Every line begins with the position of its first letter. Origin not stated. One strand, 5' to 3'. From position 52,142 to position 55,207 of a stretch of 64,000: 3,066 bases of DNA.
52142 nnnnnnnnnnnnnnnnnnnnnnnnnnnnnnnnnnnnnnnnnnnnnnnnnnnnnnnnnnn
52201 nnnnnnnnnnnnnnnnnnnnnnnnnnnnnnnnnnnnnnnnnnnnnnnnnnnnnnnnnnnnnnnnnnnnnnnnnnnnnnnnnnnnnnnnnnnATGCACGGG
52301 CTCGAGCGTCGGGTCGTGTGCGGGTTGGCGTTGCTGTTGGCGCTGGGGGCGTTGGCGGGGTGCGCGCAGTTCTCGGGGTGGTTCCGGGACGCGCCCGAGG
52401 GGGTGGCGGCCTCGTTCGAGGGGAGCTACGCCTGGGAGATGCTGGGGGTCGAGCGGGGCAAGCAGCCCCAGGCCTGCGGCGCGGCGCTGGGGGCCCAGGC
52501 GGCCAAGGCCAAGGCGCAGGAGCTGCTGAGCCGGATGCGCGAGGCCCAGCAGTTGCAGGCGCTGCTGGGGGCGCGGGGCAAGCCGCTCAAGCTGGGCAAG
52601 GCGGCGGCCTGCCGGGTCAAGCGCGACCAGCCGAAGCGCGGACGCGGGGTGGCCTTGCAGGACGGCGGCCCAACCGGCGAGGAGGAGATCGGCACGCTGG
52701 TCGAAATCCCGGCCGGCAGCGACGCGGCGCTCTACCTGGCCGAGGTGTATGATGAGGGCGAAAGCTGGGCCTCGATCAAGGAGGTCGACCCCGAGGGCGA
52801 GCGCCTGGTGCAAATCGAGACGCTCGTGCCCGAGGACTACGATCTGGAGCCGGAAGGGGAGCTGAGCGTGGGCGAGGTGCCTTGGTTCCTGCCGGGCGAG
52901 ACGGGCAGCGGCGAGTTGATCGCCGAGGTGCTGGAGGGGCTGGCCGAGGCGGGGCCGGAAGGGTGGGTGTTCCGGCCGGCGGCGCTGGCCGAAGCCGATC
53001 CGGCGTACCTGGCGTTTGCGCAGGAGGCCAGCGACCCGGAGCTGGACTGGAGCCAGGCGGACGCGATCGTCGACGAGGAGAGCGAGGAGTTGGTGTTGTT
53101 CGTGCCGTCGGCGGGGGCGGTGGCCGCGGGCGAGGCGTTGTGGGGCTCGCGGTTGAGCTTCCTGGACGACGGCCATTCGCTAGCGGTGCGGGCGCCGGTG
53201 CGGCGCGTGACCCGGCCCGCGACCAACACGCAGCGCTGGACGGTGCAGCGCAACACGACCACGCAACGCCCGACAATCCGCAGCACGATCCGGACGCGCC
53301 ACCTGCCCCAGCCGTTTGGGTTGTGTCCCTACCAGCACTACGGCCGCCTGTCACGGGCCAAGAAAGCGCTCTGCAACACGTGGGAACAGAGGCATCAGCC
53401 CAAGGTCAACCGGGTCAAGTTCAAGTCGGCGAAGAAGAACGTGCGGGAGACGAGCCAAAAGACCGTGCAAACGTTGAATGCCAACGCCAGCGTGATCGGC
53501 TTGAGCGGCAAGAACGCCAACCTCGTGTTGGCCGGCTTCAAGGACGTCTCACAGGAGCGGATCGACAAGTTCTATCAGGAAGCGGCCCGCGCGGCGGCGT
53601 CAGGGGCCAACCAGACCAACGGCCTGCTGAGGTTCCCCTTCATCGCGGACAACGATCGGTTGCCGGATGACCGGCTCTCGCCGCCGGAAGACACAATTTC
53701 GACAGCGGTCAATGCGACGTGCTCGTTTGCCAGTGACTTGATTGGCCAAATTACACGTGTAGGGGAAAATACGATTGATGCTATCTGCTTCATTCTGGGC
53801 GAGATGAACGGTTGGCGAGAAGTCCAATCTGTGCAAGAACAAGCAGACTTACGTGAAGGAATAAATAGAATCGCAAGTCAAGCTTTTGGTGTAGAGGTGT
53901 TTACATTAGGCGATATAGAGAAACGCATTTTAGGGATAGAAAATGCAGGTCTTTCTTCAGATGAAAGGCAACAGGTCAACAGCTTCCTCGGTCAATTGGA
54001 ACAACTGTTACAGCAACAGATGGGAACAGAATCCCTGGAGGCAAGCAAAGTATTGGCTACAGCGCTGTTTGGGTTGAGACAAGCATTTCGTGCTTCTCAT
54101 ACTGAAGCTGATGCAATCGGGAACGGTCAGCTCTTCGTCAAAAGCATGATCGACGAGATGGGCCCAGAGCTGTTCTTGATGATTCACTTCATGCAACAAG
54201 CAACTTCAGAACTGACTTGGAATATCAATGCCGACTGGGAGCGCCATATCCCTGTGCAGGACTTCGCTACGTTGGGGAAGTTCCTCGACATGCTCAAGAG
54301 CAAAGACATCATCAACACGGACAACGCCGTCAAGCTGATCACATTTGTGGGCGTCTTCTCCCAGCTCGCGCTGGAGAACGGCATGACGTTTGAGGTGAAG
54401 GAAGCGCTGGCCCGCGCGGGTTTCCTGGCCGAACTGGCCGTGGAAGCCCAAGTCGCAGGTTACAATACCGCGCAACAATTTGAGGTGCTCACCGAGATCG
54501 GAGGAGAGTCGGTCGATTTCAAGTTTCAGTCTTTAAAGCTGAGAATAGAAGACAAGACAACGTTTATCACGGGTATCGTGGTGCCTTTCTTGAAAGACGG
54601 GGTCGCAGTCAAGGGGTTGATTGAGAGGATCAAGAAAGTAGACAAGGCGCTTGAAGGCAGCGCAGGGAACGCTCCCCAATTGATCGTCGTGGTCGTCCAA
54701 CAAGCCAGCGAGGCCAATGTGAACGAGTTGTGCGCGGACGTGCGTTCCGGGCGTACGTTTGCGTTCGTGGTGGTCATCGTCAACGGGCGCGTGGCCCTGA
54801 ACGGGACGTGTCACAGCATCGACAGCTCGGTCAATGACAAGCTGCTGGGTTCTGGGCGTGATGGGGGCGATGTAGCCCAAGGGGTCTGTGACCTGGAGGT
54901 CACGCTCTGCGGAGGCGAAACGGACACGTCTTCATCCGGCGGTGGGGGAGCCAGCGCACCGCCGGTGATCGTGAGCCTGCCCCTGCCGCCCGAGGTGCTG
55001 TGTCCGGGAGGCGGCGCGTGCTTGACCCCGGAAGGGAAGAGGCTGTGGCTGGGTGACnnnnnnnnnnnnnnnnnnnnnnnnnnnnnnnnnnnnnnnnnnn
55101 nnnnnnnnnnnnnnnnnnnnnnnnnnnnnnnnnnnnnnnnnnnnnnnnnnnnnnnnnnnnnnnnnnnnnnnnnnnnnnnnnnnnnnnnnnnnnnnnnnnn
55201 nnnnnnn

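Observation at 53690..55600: Sharp low-GC (~45-50%) segments embedded in the coding sequence of both paralogs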

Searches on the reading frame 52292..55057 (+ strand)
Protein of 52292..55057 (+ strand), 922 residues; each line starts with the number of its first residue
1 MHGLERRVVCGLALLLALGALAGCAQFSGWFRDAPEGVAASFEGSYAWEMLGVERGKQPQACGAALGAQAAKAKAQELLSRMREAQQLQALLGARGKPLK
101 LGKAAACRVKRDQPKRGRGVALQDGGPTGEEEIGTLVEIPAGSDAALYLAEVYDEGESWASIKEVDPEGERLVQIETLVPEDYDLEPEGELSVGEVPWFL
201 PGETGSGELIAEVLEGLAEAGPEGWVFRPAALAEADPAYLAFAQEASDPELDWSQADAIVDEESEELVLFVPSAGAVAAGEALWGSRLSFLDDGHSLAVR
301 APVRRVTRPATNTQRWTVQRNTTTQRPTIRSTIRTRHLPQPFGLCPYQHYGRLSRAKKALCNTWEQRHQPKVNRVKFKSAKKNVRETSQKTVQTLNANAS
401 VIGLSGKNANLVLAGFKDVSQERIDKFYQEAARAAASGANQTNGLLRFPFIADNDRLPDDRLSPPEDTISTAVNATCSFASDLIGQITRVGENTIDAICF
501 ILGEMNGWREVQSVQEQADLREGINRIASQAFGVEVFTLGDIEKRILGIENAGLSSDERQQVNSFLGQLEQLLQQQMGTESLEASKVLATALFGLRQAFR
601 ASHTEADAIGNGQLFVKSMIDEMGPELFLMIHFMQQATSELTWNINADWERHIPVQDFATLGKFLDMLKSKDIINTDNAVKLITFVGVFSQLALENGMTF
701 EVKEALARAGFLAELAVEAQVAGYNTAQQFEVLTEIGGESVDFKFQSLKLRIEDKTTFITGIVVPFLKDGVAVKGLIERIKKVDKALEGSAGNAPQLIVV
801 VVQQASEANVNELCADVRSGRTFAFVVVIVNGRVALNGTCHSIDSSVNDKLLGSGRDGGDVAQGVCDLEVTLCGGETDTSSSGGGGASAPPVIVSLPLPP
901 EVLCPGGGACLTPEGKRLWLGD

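Call 7: search_protein_families(library=pfam, proteins=[window:52292-55057:+], max_evalue=1)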
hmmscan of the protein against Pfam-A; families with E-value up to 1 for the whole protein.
window:52292-55057:+ (922 aa): 2 families
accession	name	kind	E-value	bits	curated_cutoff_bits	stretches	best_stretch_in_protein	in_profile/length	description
PF02522.19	Antibiotic_NAT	-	0.16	11.9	25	1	48-102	85-140/232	Aminoglycoside 3-N-acetyltransferase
PF19756.4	DUF6243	-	0.23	12.2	25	1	58-88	24-54/67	Family of unknown function (DUF6243)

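Call 17: find_homologous_proteins(query=window:52292-55057:+)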
Query window:52292-55057:+ (922 aa): 2 proteins with E <= 0.001 among 8000 candidates.
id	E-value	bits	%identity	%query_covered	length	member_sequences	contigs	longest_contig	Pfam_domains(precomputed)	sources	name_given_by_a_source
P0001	0.0e+0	2063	100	100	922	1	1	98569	-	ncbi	-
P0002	3.4e-193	662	41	97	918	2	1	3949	-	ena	-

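Call 18: find_encoding_contigs(protein=P0001, flank=10000, max_places=4)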
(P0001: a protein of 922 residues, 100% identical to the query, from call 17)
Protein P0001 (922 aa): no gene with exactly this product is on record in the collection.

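Call 19: find_encoding_contigs(protein=P0002, flank=10000, max_places=4)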
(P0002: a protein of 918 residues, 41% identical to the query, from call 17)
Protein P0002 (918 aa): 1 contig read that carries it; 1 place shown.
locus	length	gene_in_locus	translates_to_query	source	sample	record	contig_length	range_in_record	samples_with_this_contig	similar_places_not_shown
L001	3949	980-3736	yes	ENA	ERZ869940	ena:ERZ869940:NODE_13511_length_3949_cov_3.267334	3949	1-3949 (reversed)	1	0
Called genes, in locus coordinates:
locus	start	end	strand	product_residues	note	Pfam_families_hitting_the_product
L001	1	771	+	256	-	?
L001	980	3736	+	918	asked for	-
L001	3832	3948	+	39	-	?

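Call 40: search_protein_families(library=ncbifam, proteins=[window:52292-55057:+], max_evalue=0.1)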
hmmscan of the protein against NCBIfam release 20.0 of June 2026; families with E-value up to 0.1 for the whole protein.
window:52292-55057:+ (922 aa): 2 families
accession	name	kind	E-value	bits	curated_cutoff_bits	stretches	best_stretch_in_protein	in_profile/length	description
NF058533.1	antiphage_ProA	equivalog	0.0028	15.1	1500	1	312-437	749-866/1903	anti-phage protein ProA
NF007363.0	PRK09860.1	equivalog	0.063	12.4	581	0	677-728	214-265/383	L-threonine dehydrogenase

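Call 42: search_protein_representatives(alignment_id=A1)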
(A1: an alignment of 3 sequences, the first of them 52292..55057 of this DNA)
Query: 3 sequences, 897 profile positions. Proteins with E-value up to 0.001 (for the whole library): 55; up to 1e-10: 35; up to 1e-30: 16. The best 55 are listed.
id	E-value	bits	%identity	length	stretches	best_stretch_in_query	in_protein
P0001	0.0e+00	1743.3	-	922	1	1-897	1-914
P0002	0.0e+00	1662.0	-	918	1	1-897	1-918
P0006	2.3e-135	469.3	-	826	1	109-863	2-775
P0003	3.3e-121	422.4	-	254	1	608-869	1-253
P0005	5.4e-101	355.5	-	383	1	491-860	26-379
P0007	2.0e-72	261.0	-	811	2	1-440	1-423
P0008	3.7e-59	217.1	-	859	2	16-430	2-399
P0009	8.0e-58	212.7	-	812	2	13-435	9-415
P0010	1.9e-51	191.6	-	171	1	1-151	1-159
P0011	2.4e-49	184.7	-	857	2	1-435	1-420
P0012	2.1e-43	165.0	-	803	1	2-423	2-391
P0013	4.3e-38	147.4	-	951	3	7-308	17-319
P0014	1.9e-36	142.0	-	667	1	10-431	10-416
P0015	1.8e-35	138.7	-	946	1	12-419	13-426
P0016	4.3e-35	137.5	-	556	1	126-492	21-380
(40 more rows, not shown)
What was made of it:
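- On Uncharacterised lipoprotein family found here (A-like; Ca. Fraserbacteria/Bipolaricaulota paralogs): An HMMER profile search gave 55 hits, many covering positions 1-440 (call 42).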

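Call 47: find_related_loci(query=A3, collection=genome_contigs, flank=6000)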
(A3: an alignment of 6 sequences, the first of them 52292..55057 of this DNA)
Query A3 (922 aa) in genome_contigs; peptide patterns used: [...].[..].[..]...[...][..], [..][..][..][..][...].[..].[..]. (x = any residue, [..] = any of these).
93 stretches matched a pattern; 11 encode a relative of the query (tblastn E <= 1e-3); 11 distinct loci.
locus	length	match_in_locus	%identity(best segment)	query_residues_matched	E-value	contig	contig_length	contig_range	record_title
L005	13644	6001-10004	30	33-529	2e-43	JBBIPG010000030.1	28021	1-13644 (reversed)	MAG: Candidatus Fraserbacteria bacterium isolate CYS170214_bin_298 NODE_1370_length_28021_cov_2.49003, whole genome shot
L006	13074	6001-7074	31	59-433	6e-43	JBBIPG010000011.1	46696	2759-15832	MAG: Candidatus Fraserbacteria bacterium isolate CYS170214_bin_298 NODE_556_length_46696_cov_2.73691, whole genome shotg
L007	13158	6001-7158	29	14-429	5e-38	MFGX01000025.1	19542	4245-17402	MAG: Candidatus Fraserbacteria bacterium RBG_16_55_9 RBG_16_scaffold_17804, whole genome shotgun sequence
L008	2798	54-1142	30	125-499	1e-33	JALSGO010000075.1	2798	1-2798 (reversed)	MAG: Candidatus Bipolaricaulota bacterium isolate 354-166_maxbin2_scaf2bin.100 354-166_scaffold_30299_c1, whole genome s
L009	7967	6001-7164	30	42-449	6e-33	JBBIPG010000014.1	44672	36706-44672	MAG: Candidatus Fraserbacteria bacterium isolate CYS170214_bin_298 NODE_609_length_44672_cov_2.68017, whole genome shotg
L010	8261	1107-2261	30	18-420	1e-32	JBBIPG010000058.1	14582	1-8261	MAG: Candidatus Fraserbacteria bacterium isolate CYS170214_bin_298 NODE_3604_length_14582_cov_2.59315, whole genome shot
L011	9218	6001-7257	29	14-433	3e-30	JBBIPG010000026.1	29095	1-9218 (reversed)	MAG: Candidatus Fraserbacteria bacterium isolate CYS170214_bin_298 NODE_1287_length_29095_cov_2.38574, whole genome shot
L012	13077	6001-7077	32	33-424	1e-29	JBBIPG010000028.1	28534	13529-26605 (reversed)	MAG: Candidatus Fraserbacteria bacterium isolate CYS170214_bin_298 NODE_1332_length_28534_cov_2.2837, whole genome shotg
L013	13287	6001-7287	28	14-443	1e-32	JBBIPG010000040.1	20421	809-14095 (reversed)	MAG: Candidatus Fraserbacteria bacterium isolate CYS170214_bin_298 NODE_2167_length_20421_cov_2.42668, whole genome shot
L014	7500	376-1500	27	59-431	3e-23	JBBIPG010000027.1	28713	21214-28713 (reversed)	MAG: Candidatus Fraserbacteria bacterium isolate CYS170214_bin_298 NODE_1319_length_28713_cov_2.32285, whole genome shot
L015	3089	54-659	33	125-345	3e-15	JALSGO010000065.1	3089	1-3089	MAG: Candidatus Bipolaricaulota bacterium isolate 354-166_maxbin2_scaf2bin.100 354-166_scaffold_27067_c1, whole genome s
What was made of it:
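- On Uncharacterised lipoprotein family found here (A-like; Ca. Fraserbacteria/Bipolaricaulota paralogs): A tblastn search gave 11 loci in MAGs (call 47).
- Closest known: Phase-variable multigene lipoprotein families such as Mycoplasma Vlp/Vsp. Same: Fraserbacteria (call 47).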

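Call 52: find_related_loci(query=A5, collection=metagenome_contigs, flank=6000)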
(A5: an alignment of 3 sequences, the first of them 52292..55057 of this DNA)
Query A5 (922 aa) in metagenome_contigs; peptide patterns used: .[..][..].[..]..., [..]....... (x = any residue, [..] = any of these).
235 stretches matched a pattern; 1 encode a relative of the query (tblastn E <= 1e-3); 1 distinct loci.
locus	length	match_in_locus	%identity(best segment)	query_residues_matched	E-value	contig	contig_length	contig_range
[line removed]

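Call 53: find_homologous_proteins(query=A2, max_evalue=0.00001)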
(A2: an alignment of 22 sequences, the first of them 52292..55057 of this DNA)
Query A2 (22 sequences) (922 aa, profile of the alignment): 2 proteins with E <= 0.00001 among 8000 candidates.
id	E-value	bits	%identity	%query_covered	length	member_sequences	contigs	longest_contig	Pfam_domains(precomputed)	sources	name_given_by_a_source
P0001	1.4e-245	836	100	100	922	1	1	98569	-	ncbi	-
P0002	1.2e-243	830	41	97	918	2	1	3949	-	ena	-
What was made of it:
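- Tried and rejected: As a word-index query that alignment returned only P0001 and P0002 (call 53).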

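Call 61: search_protein_families(library=pfam, alignment_id=A2, max_evalue=0.01)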
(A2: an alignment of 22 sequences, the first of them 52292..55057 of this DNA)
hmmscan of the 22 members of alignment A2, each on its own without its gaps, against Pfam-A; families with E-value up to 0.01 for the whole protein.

A. member 1, window:52292-55057:+ (922 aa): 0 families

B. families by the number of members that match (of 22 scanned): 1 family
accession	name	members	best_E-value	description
PF13567.11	DUF4131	1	0.0095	Domain of unknown function (DUF4131)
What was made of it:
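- On Polymorphic toxin systems (Rhs/CdiA type): No toxin family hit (calls 7, 61).
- Closest known: Rhs / CdiA polymorphic-toxin loci with C-terminal displacement. Different: No toxin domain was detected (calls 7, 61).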

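Call 62: search_solved_structures(query=A2, max_evalue=1)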
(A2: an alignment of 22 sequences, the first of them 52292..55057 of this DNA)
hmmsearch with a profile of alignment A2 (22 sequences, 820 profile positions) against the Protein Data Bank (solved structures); distinct sequences matched with E-value up to 1: 9.
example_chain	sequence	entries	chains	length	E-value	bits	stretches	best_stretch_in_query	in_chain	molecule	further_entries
8oyy_A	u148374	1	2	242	0.0016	20.3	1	481-668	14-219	De novo designed soluble GPCR-like protein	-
3jqh_A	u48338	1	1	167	0.081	14.7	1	394-518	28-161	C-type lectin domain family 4 member M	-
5jpq_G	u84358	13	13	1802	0.1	14.4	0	471-553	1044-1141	UTP10 | U3 small nucleolar RNA-associated protein 10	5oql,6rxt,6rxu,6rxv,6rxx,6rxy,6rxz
3vjf_A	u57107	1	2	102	0.17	13.7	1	438-520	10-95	WA20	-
8wy1_A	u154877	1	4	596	0.49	12.1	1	453-533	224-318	Glycosyltransferase 36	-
3nfv_A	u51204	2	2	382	0.49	12.1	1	358-471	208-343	alginate lyase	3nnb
6kos_A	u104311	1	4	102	0.56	11.9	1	421-520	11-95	SUWA (Super WA20)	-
2r4g_A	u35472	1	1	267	0.67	11.7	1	423-500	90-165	Telomerase reverse transcriptase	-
9hlz_a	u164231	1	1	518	0.85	11.3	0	420-606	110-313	ATPase expression protein 1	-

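Call 75: predict_structure(alignment_id=A7)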
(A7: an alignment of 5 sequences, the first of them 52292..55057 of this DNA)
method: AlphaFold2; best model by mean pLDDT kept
length: 922 residues; sequences in the alignment: 5
mean_pLDDT: 40.8   pTM: 0.32
mean pLDDT of the five models: 40.8, 40.6, 37.9, 34.7, 34.0
residues with pLDDT >= 90: 0; 70-90: 83; 50-70: 88; < 50: 751
segments of 3 or more residues with pLDDT < 50: 1-251, 253-684, 686-697, 875-922
pLDDT, mean of each block of 10 residues (from residue 1): 34 38 34 36 36 33 32 39 42 38 26 28 31 33 36 35 38 33 32 25 34 35 32 36 44 42 40 41 34 41 32 38 40 35 34 35 36 27 29 27 25 28 33 30 25 27 31 35 38 33 30 34 37 35 37 36 38 35 34 36 34 35 34 35 34 34 36 41 48 48 55 55 57 68 78 71 75 82 79 71 76 79 77 60 53 59 70 44 25 26 33 36 29
secondary structure, 60 per line:
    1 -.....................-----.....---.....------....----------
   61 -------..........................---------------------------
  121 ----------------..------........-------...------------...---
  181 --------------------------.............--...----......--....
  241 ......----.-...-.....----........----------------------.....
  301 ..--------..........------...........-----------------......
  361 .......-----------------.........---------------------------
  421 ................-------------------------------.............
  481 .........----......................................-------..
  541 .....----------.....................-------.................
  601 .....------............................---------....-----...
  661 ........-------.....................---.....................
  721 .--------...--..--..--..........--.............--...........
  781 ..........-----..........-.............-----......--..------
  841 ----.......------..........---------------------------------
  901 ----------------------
elements in order (helices of 4 or more, strands of 3 or more residues): H2-22 H28-32 H36-40 H47-50 H68-93 H145-152 E160-162 E175-177 H207-219 H229-234 H237-246 E257-261 E266-273 E296-302 E311-320 E327-337 H355-367 H385-393 H421-436 H468-489 H494-531 H539-545 H556-576 H584-605 H612-639 H649-652 H658-668 H676-696 H700-721 E730-732 E743-752 E755-767 H770-790 E796-805 H807-819 E825-830 H845-851 H858-867
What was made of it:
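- Tried and rejected: The full-length A model was too poor to use (pLDDT 40.8, call 75).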

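Call 84: find_related_loci(query=A3, collection=viral_contigs, flank=5000)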
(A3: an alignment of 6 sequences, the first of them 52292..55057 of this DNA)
Query A3 (922 aa) in viral_contigs; peptide patterns used: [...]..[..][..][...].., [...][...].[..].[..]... (x = any residue, [..] = any of these).
39 stretches matched a pattern, but none encodes a relative of the query by tblastn (E <= 1e-3).

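Call 85: search_dna_similar(query=window:52292-55057:+, collection=plasmids, mode=protein, max_rows=5)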
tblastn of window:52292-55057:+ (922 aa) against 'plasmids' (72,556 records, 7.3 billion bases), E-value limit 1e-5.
No match.

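Call 87: search_protein_families(library=pfam, proteins=[L005:8342-9583:+], max_evalue=0.01)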
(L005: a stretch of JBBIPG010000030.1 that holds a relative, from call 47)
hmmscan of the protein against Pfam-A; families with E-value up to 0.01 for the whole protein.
L005:8342-9583:+ (414 aa): 2 families
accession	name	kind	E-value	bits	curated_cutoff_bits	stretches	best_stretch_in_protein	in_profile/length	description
PF13229.12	Beta_helix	-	1e-06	28.9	25.9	1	245-372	26-144/158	Right handed beta helix region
PF05048.19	NosD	-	0.00049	20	23.6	1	327-371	109-154/212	Periplasmic copper-binding protein (NosD)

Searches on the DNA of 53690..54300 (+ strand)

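Call 82: search_dna_similar(query=window:53690-54300:+, collection=plasmids, mode=distant, max_rows=5)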
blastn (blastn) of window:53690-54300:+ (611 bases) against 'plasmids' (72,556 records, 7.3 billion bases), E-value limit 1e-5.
No match.

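Call 83: search_dna_similar(query=window:53690-54300:+, collection=phages, mode=distant, max_rows=5)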
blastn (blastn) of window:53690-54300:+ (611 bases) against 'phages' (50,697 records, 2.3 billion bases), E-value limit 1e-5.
No match.
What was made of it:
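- Tried and rejected: The viral contig scan, plasmid and phage blastn of the tract, and plasmid tblastn of A were all empty (calls 82-85).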
